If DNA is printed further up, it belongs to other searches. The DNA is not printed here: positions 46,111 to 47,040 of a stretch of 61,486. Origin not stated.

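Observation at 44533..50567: Four-gene lipid-type cluster: cholesterol-oxidase-like GMC flavoenzyme, lipase-like hydrolase, ADC-fold protein and patatin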

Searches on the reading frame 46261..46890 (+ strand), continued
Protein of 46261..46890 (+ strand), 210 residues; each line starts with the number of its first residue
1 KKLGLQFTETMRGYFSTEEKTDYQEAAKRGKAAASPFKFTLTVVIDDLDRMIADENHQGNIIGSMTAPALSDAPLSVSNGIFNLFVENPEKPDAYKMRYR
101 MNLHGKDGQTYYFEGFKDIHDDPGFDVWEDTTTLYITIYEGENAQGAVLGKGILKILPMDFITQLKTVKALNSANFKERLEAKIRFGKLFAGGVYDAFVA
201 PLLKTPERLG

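Call 29: search_protein_families(library=pfam, proteins=[P0173, P0194, P0217, P0238, P0247, P0181, P0135, P0164, P0145, P0176], max_evalue=0.001)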
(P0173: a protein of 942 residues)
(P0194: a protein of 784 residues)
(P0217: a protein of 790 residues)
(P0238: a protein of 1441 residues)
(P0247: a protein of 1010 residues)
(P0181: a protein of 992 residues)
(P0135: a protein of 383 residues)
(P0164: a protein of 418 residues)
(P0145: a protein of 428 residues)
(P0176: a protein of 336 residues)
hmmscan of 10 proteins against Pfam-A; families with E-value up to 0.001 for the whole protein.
P0173 (942 aa): 2 families
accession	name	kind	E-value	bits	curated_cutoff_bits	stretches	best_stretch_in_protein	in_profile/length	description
PF01266.30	DAO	-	8e-11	42.5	27.9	1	101-177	147-213/353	FAD dependent oxidoreductase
PF13450.12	NAD_binding_8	-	3.3e-06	27.7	21.9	1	19-57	1-39/68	NAD(P)-binding Rossmann-like domain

P0194 (784 aa): 1 family
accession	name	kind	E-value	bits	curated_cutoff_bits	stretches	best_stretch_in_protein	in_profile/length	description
PF05199.19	GMC_oxred_C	-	3.8e-10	40.9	24.6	1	42-133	41-139/139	GMC oxidoreductase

P0217 (790 aa): 3 families
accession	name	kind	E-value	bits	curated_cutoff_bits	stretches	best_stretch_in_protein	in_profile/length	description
PF00732.25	GMC_oxred_N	-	1.1e-13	51.9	23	1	306-515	14-202/218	GMC oxidoreductase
PF05199.19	GMC_oxred_C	-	1.2e-11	45.7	24.6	1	654-773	30-138/139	GMC oxidoreductase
PF07992.20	Pyr_redox_2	-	6e-05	23.1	26.1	0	242-282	2-39/291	Pyridine nucleotide-disulphide oxidoreductase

P0238 (1441 aa): 10 families
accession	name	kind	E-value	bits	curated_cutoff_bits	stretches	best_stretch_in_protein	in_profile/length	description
PF12697.13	Abhydrolase_6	-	4e-14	54.3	26.3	2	1191-1409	11-214/217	Alpha/beta hydrolase family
PF12146.15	Hydrolase_4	-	2.5e-13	50.3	27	1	1220-1284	54-117/239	Serine aminopeptidase, S33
PF00561.26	Abhydrolase_1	-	1.5e-12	48.2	25.8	2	842-1130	2-242/245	alpha/beta hydrolase fold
PF05199.19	GMC_oxred_C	-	5.6e-12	46.8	24.6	1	488-548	84-138/139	GMC oxidoreductase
PF00732.25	GMC_oxred_N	-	2.9e-10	40.8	23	1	90-292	17-200/218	GMC oxidoreductase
PF01266.30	DAO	-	5.3e-06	26.6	27.9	0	14-46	1-33/353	FAD dependent oxidoreductase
PF13450.12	NAD_binding_8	-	1.5e-05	25.6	21.9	1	17-46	1-30/68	NAD(P)-binding Rossmann-like domain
PF07992.20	Pyr_redox_2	-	0.00024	21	26.1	0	13-51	1-39/291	Pyridine nucleotide-disulphide oxidoreductase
PF00890.30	FAD_binding_2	-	0.00045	20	20.4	0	14-46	1-33/414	FAD binding domain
PF06821.19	Ser_hydrolase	-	0.0009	19.6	22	0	1180-1279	2-93/172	Serine hydrolase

P0247 (1010 aa): 3 families
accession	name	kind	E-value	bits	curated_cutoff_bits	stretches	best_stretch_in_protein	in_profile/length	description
PF00149.33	Metallophos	-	1.3e-08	35.9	21.5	1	102-324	1-190/191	Calcineurin-like phosphoesterase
PF00561.26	Abhydrolase_1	-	4.1e-08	33.6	25.8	1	699-987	2-243/245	alpha/beta hydrolase fold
PF12697.13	Abhydrolase_6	-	9.7e-07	30.1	26.3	1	700-982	1-204/217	Alpha/beta hydrolase family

P0181 (992 aa): 0 families

P0135 (383 aa): 0 families

P0164 (418 aa): 0 families

P0145 (428 aa): 1 family
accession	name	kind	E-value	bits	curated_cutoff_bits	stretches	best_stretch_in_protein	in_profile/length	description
PF05199.19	GMC_oxred_C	-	3.6e-13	50.7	24.6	1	124-182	85-138/139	GMC oxidoreductase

P0176 (336 aa): 0 families

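Call 35: search_protein_families(library=pfam, proteins=[L003:8611-10095:+, L012:8801-9880:+, L006:9717-11585:+, L044:12820-13239:+, L012:15223-17145:+, L037:12592-13074:+, L037:13071-13457:+, L037:13430-13861:+, L037:15436-16809:+, L044:15060-17264:+], max_evalue=0.01)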
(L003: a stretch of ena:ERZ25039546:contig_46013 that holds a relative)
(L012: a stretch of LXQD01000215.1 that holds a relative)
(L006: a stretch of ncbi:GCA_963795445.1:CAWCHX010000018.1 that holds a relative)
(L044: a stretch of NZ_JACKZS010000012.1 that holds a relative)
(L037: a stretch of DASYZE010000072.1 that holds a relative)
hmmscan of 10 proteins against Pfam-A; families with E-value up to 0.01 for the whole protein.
L003:8611-10095:+ (494 aa): 1 family
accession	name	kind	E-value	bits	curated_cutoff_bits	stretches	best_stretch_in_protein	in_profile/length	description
PF00149.33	Metallophos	-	1.1e-05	26.4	21.5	1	93-171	4-81/191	Calcineurin-like phosphoesterase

L012:8801-9880:+ (360 aa): 1 family
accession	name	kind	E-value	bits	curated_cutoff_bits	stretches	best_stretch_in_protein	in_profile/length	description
PF20551.3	DUF6765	-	5.7e-114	381.5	26.6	1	7-351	1-325/325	Family of unknown function (DUF6765)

L006:9717-11585:+ (622 aa): 4 families
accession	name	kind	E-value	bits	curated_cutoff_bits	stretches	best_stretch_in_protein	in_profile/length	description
PF21419.2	RoxA-like_Cyt-c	-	1.4e-14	53.7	26.7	1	523-561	1-38/39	RoxA-like, cytochrome c-like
PF13442.11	Cytochrome_CBB3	-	3.3e-05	24.6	27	1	454-477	1-24/68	Cytochrome C oxidase, cbb3-type, subunit III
PF00034.26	Cytochrom_C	-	7.5e-05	24.4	21.3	0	456-487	1-33/90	Cytochrome c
PF14495.11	Cytochrom_C550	-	0.0023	18.1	27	0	454-485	24-55/136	Cytochrome c-550 domain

L044:12820-13239:+ (139 aa): 0 families

L012:15223-17145:+ (641 aa): 1 family
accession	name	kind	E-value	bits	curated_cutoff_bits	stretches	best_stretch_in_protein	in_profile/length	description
PF00067.27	p450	-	1.3e-46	159.8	22.8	2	381-616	204-446/462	Cytochrome P450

L037:12592-13074:+ (160 aa): 1 family
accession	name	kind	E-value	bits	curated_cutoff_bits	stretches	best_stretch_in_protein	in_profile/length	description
PF08592.16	Anthrone_oxy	-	0.0015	19.2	27.3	1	61-137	12-99/106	Anthrone oxygenase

L037:13071-13457:+ (128 aa): 0 families

L037:13430-13861:+ (143 aa): 1 family
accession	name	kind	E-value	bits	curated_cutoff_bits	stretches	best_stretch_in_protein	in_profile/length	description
PF14248.12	DUF4345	-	4e-09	36.9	26.5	1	48-133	31-116/119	Domain of unknown function (DUF4345)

L037:15436-16809:+ (457 aa): 0 families

L044:15060-17264:+ (734 aa): 5 families
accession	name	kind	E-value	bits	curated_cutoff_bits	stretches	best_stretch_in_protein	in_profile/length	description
PF00232.24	Glyco_hydro_1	-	1.9e-56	191.8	22.6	2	7-225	4-218/453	Glycosyl hydrolase family 1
PF00497.25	SBP_bac_3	-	6.3e-27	94.4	26.4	2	265-432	53-131/132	Bacterial extracellular solute-binding proteins, family 3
PF10613.14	Lig_chan-Glu_bd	-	3.6e-06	27.5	30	1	268-305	76-113/115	Ligated ion channel L-glutamate- and glycine-binding site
PF00150.24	Cellulase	-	0.0002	21.4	23.5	1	53-163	17-132/272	Cellulase (glycosyl hydrolase family 5)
PF02449.21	Glyco_hydro_42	-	0.0048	16.7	21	0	56-110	12-64/376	Beta-galactosidase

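Call 60: search_protein_families(library=pfam, alignment_id=A1, max_evalue=1)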
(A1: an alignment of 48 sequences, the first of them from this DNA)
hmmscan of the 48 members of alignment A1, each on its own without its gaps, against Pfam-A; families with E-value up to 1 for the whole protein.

A. member 1, seq(210 aa): 0 families

B. families by the number of members that match (of 48 scanned): 9 families
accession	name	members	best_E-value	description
PF17529.7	DUF5450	2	0.095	Family of unknown function (DUF5450)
PF19971.4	TCAD2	1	0.024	Ternary complex associated domain 2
PF16932.10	T4SS_TraI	1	0.065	Type IV secretory system, conjugal DNA-protein transfer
PF07646.21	Kelch_2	1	0.086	Kelch motif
PF00293.34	NUDIX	1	0.11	NUDIX domain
PF01768.21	Birna_VP4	1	0.12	Birnavirus VP4 protein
PF09686.15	Plasmid_RAQPRD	1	0.14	Plasmid protein of unknown function (Plasmid_RAQPRD)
PF18682.6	PilA4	1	0.15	Pilin A4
PF07452.17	CHRD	1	0.18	CHRD domain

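Call 65: search_protein_families(library=pfam, proteins=[L025:11731-13281:+, L025:13319-14986:+, L025:15327-16694:+, L025:16720-17667:+, L025:17755-20010:+, L025:3225-4163:-, L073:11946-13814:+, L073:13825-15069:+, L073:4040-5617:-, L073:15197-16663:-], max_evalue=0.001)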
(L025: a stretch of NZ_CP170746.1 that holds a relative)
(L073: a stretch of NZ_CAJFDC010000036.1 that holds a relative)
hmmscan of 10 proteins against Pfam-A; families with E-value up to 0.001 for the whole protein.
L025:11731-13281:+ (516 aa): 0 families

L025:13319-14986:+ (555 aa): 3 families
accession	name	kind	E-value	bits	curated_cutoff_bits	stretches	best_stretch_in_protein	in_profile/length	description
PF21419.2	RoxA-like_Cyt-c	-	1.6e-09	37.6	26.7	1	452-489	1-38/39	RoxA-like, cytochrome c-like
PF00034.26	Cytochrom_C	-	0.00015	23.4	21.3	0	366-388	1-23/90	Cytochrome c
PF13442.11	Cytochrome_CBB3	-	0.00044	20.9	27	0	365-385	2-21/68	Cytochrome C oxidase, cbb3-type, subunit III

L025:15327-16694:+ (455 aa): 1 family
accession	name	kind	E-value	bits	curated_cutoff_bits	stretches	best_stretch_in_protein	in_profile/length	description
PF00067.27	p450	-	6.5e-52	177.3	22.8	1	22-431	1-440/462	Cytochrome P450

L025:16720-17667:+ (315 aa): 2 families
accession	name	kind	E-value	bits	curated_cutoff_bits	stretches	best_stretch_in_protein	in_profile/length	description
PF00753.33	Lactamase_B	-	1.6e-26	93.9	22.7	1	79-286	3-186/196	Metallo-beta-lactamase superfamily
PF12706.13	Lactamase_B_2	-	1.3e-05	25.3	27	1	138-263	24-151/200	Beta-lactamase superfamily domain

L025:17755-20010:+ (751 aa): 4 families
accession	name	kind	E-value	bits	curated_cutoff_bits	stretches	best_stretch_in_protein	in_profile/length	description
PF00232.24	Glyco_hydro_1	-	5e-56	190.5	22.6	2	29-247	4-218/453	Glycosyl hydrolase family 1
PF00497.25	SBP_bac_3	-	4.1e-24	85.3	26.4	2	287-451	53-131/132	Bacterial extracellular solute-binding proteins, family 3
PF00150.24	Cellulase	-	3.1e-05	24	23.5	1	79-185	24-132/272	Cellulase (glycosyl hydrolase family 5)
PF02449.21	Glyco_hydro_42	-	0.00094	19.1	21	0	77-132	11-64/376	Beta-galactosidase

L025:3225-4163:- (312 aa): 0 families

L073:11946-13814:+ (622 aa): 3 families
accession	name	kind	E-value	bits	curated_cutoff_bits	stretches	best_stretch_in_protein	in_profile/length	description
PF21419.2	RoxA-like_Cyt-c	-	2.9e-15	56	26.7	1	523-560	2-38/39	RoxA-like, cytochrome c-like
PF13442.11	Cytochrome_CBB3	-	2.1e-07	31.6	27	0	453-493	2-37/68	Cytochrome C oxidase, cbb3-type, subunit III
PF00034.26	Cytochrom_C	-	3.8e-07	31.8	21.3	0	454-509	1-27/90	Cytochrome c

L073:13825-15069:+ (414 aa): 1 family
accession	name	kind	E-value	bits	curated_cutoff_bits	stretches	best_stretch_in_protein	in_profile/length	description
PF00149.33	Metallophos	-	8.6e-06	26.7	21.5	1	151-332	3-190/191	Calcineurin-like phosphoesterase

L073:4040-5617:- (525 aa): 4 families
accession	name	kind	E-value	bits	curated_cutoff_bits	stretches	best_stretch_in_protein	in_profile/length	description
PF03067.21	LPMO_10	-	1.9e-34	120.4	23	1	29-241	1-183/183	Lytic polysaccharide mono-oxygenase, cellulose-degrading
PF18416.6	GbpA_2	-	7.9e-16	58.6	26.6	1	252-353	1-100/101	N-acetylglucosamine binding protein domain 2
PF02839.19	CBM_5_12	-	5.9e-05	23.5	26.2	1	472-494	2-24/44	Carbohydrate-binding module family 5/12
PF18911.6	PKD_4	-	0.00085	19.8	27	0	370-456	3-81/85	PKD domain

L073:15197-16663:- (488 aa): 2 families
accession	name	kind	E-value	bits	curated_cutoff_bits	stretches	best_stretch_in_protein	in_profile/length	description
PF00848.25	Ring_hydroxyl_A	-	2.6e-37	129.2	24.9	1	246-469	2-206/208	Ring hydroxylating alpha subunit (catalytic domain)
PF00355.32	Rieske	-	1.3e-16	60.7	20.3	1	113-188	2-75/88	Rieske [2Fe-2S] domain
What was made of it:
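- In Nostocales and a few other loci the GMC and C-domain genes sit with P450, RoxA-like cytochrome c, metallo-beta-lactamase-fold and DUF6765 genes (calls 35, 65).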

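Call 74: search_protein_families(library=ncbifam, proteins=[L003:8611-10095:+, L073:13825-15069:+, L044:12820-13239:+], max_evalue=0.01)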
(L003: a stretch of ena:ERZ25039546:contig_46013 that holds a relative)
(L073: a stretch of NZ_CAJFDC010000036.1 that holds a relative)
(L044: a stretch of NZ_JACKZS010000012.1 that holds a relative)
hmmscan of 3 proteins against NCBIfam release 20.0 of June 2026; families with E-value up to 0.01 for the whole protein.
L003:8611-10095:+ (494 aa): 0 families

L073:13825-15069:+ (414 aa): 0 families

L044:12820-13239:+ (139 aa): 0 families

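Call 79: search_solved_structures(query=L073:11946-13814:+, max_evalue=0.01)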
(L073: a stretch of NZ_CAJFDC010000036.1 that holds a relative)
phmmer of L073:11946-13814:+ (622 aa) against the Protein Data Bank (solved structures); distinct sequences matched with E-value up to 0.01: 1.
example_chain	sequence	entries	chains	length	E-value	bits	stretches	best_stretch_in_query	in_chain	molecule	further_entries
4b2n_A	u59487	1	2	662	3.6e-13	52.1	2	511-560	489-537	70 KDA PROTEIN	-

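Call 87: search_solved_structures(query=A1, max_evalue=1)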
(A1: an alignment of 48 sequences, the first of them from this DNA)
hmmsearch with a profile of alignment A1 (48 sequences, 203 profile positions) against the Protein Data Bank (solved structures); distinct sequences matched with E-value up to 1: 0.
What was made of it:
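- On Any catalogued domain family, for the shared C-domain: PDB profile search: nothing at E up to 1 (call 87).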
